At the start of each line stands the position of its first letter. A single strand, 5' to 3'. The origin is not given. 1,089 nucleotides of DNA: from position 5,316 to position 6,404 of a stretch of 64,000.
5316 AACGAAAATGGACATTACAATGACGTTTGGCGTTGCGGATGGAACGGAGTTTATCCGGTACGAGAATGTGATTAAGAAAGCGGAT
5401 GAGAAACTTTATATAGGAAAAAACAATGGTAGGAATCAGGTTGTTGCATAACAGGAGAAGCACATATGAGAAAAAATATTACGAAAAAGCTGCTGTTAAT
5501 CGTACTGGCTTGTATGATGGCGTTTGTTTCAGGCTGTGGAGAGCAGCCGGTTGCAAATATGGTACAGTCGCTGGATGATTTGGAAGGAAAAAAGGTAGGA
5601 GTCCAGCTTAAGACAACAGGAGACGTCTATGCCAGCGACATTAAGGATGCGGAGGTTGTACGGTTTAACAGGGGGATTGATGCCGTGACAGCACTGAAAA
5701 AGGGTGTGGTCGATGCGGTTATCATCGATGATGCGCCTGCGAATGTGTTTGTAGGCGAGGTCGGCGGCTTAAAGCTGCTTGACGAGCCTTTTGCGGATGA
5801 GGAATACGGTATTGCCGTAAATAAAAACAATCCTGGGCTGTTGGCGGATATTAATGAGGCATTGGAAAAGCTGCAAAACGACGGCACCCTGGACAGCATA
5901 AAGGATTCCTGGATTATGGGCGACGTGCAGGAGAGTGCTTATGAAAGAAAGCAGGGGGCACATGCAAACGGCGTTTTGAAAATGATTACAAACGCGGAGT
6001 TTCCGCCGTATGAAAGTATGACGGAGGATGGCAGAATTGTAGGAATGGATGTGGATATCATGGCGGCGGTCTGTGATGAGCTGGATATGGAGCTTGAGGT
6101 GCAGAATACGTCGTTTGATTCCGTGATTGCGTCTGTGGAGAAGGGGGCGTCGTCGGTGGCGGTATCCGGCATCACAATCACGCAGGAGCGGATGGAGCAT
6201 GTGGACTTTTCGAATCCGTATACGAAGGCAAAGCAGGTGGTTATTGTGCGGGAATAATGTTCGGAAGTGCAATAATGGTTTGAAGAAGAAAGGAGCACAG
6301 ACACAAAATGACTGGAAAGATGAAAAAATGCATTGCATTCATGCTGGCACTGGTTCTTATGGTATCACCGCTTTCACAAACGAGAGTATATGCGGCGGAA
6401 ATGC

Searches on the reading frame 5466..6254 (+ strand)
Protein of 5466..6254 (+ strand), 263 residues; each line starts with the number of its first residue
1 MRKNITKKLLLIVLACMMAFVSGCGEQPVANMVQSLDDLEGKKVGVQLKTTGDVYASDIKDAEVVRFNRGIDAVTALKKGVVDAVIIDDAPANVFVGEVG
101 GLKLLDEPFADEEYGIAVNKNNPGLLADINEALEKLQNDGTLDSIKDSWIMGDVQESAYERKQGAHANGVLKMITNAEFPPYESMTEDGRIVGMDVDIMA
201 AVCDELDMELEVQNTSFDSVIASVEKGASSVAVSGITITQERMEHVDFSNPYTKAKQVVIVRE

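Call 26: search_protein_families(library=pfam, proteins=[window:5466-6254:+], max_evalue=0.001)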
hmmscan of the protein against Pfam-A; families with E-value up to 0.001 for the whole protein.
window:5466-6254:+ (263 aa): 2 families
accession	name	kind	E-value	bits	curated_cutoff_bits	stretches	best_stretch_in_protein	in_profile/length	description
PF00497.25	SBP_bac_3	-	2.5e-34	118.3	26.4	2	171-262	1-91/132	Bacterial extracellular solute-binding proteins, family 3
PF10613.14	Lig_chan-Glu_bd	-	7.6e-06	26.5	30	1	213-260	63-110/115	Ligated ion channel L-glutamate- and glycine-binding site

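Call 70: search_solved_structures(query=window:5466-6254:+, show_alignments=1, max_evalue=0.00001)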
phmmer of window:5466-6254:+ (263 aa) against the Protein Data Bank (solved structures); distinct sequences matched with E-value up to 0.00001: 166 (the best 60 are shown).
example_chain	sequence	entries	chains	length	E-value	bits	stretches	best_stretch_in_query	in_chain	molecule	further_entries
4zv1_A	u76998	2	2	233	1.9e-45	158.4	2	32-150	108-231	AncQR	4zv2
6svf_A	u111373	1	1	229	1.8e-39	138.8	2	35-150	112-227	Amino acid ABC transporter, periplasmic amino acid-binding protein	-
4prs_A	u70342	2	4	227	1e-37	133.1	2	168-262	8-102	ABC-type transporter, periplasmic subunit family 3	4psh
6ggv_A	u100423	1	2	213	7.4e-37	130.3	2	168-262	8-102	Amino acid ABC transporter, periplasmic amino acid-binding protein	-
6ggp_A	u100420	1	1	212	1.2e-36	129.6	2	168-262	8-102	Amino acid ABC transporter, periplasmic amino acid-binding protein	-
6q3u_A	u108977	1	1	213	5.5e-36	127.4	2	168-262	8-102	Amino acid ABC transporter, periplasmic amino acid-binding protein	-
6h30_A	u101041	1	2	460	1.4e-34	122.8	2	35-256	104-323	Glutamine ABC transporter permease and substrate binding protein protein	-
5tuj_C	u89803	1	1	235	5.8e-31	111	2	168-262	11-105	Ancestral protein CDT-Anc1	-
5t0w_A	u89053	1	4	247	6.4e-31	110.8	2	168-262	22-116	AncCDT-1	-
2pvu_A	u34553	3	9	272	1.6e-30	109.5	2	171-262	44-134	ArtJ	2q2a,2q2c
4ymx_A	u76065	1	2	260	3.8e-29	105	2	167-262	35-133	ABC-type amino acid transport system, periplasmic component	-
4i62_A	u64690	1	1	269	2.1e-28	102.6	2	166-262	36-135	Amino acid ABC transporter, periplasmic amino acid-binding protein, putative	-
2y7i_A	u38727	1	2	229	4.8e-25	91.6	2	172-261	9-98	STM4351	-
8hnj_A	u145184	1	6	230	8.9e-22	80.9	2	172-262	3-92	Glutamine ABC transporter, periplasmic glutamine-binding protein GlnH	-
1ggg_A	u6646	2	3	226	3.5e-21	78.9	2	171-262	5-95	GLUTAMINE BINDING PROTEIN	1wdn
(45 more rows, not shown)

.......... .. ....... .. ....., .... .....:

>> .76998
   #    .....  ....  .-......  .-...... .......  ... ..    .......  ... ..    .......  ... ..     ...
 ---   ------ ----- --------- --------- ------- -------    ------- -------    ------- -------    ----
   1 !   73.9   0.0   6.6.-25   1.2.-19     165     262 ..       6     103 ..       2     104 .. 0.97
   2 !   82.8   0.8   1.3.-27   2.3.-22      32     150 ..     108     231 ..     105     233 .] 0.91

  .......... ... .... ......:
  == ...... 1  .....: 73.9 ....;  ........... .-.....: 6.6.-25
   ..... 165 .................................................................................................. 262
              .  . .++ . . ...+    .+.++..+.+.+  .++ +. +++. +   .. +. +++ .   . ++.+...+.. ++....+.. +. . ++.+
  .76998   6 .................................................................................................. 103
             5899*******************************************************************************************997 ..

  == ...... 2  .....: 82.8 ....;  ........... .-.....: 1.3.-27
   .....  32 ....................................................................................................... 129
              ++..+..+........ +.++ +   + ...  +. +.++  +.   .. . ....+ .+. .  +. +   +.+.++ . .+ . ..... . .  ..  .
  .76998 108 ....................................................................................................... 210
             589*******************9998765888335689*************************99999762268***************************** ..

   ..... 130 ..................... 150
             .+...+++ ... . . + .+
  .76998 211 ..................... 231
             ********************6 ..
